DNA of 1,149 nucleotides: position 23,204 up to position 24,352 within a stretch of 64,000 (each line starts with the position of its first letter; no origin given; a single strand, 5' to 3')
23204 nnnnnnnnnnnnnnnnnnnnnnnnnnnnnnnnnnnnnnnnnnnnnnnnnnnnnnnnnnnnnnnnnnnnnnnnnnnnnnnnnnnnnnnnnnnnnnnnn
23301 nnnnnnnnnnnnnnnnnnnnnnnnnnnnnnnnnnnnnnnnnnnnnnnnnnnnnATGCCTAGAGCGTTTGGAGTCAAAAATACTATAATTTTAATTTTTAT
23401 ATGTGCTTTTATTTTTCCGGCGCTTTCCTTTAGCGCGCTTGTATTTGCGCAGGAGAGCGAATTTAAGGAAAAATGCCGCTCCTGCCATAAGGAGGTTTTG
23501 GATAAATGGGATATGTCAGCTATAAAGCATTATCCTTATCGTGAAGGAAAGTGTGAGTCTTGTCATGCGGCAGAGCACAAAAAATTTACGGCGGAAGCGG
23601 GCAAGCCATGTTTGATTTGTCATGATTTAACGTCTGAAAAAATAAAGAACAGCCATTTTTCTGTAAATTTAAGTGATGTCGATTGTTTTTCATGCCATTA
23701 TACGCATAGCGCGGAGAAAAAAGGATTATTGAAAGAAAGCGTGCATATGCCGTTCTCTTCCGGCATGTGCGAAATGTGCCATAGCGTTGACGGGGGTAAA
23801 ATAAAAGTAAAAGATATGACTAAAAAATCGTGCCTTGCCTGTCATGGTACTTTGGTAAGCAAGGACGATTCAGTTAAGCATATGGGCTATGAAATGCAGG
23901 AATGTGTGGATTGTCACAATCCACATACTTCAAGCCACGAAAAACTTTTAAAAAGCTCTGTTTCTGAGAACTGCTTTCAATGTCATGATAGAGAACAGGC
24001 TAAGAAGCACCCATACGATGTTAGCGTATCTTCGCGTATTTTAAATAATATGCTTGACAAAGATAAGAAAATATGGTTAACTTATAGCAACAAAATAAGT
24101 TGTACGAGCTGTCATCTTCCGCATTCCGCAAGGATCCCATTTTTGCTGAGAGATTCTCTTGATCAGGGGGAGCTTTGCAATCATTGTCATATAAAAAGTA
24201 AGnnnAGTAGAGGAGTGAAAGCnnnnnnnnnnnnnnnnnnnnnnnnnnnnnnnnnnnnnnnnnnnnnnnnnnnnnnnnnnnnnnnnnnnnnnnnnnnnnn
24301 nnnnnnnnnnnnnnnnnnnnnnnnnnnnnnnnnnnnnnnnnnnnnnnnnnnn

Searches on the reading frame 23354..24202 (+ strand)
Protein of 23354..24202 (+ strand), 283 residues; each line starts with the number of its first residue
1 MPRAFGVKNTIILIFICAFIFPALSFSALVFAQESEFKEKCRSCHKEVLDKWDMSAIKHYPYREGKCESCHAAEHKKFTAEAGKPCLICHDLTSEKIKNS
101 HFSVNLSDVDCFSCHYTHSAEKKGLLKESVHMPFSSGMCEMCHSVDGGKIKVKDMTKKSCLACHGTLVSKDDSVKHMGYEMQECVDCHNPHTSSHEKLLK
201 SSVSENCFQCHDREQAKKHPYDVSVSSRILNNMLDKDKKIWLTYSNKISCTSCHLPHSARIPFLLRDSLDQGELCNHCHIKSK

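Call 5: search_protein_families(library=pfam, proteins=[window:23354-24202:+], max_evalue=0.01)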
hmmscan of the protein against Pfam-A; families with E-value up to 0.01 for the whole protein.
window:23354-24202:+ (283 aa): 7 families
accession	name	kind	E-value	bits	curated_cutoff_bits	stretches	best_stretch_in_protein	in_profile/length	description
PF09699.15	Paired_CXXCH_1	-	1.2e-31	108.6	20.6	5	176-215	1-40/41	Doubled CXXCH motif (Paired_CXXCH_1)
PF14537.11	Cytochrom_c3_2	-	3.9e-14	53.3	25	3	182-279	6-78/79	Cytochrome c3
PF14522.11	Cytochrome_C7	-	4.4e-12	46.1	24.8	1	34-91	6-67/67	Cytochrome c7 and related cytochrome c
PF22113.1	Mtrc-MtrF_II-IV_dom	-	8.6e-09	35.6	30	2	64-151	6-96/176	Outer membrane cytochrome MtrC/MtrF-like, domains II/IV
PF13435.11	Cytochrome_C554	-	4e-06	28.1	20.8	1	66-144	1-84/84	Cytochrome c554 and c-prime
PF02085.21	Cytochrom_CIII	-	1e-05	26.2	22.9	0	56-124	22-91/101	Class III cytochrome C family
PF22678.1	Cytochrom_c_NrfB-like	-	0.0044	17.9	27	0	41-123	1-73/89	Cytochrome c-type protein NrfB-like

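Call 6: search_protein_families(library=ncbifam, proteins=[window:23354-24202:+], max_evalue=0.01)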
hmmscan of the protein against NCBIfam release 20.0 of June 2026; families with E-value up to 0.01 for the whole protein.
window:23354-24202:+ (283 aa): 8 families
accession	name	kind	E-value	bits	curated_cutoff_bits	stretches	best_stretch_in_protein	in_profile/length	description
TIGR01905.1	paired_CXXCH_1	subfamily_domain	1.7e-28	98.2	25.2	4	176-213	1-38/41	doubled CXXCH domain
TIGR03508.1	decahem_SO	subfamily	3.5e-17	62.7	192.2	2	39-214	3-177/258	DmsE family decaheme c-type cytochrome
NF041028.1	decahem_GSU2203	exception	1.4e-12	47.5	325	1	156-281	100-209/317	GSU2203 family decaheme c-type cytochrome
NF047727.1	4hemeCytCCctA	equivalog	3.1e-07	30.5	180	1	134-213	35-106/109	tetraheme c-type cytochrome CctA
TIGR03507.1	decahem_SO1788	subfamily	1e-06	27.5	209.3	1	122-192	229-306/672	OmcA/MtrC family decaheme c-type cytochrome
TIGR03153.1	cytochr_NrfH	equivalog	5e-06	26.6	134.2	1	78-189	23-134/138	cytochrome c nitrite reductase small subunit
NF045722.1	c3_cytochr_TmcA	equivalog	9.3e-06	25.5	114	0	158-215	58-114/125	acidic tetraheme cytochrome c3 TmcA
TIGR03146.1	cyt_nit_nrfB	equivalog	0.0011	19.2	166.6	0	243-279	105-141/145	cytochrome c nitrite reductase pentaheme subunit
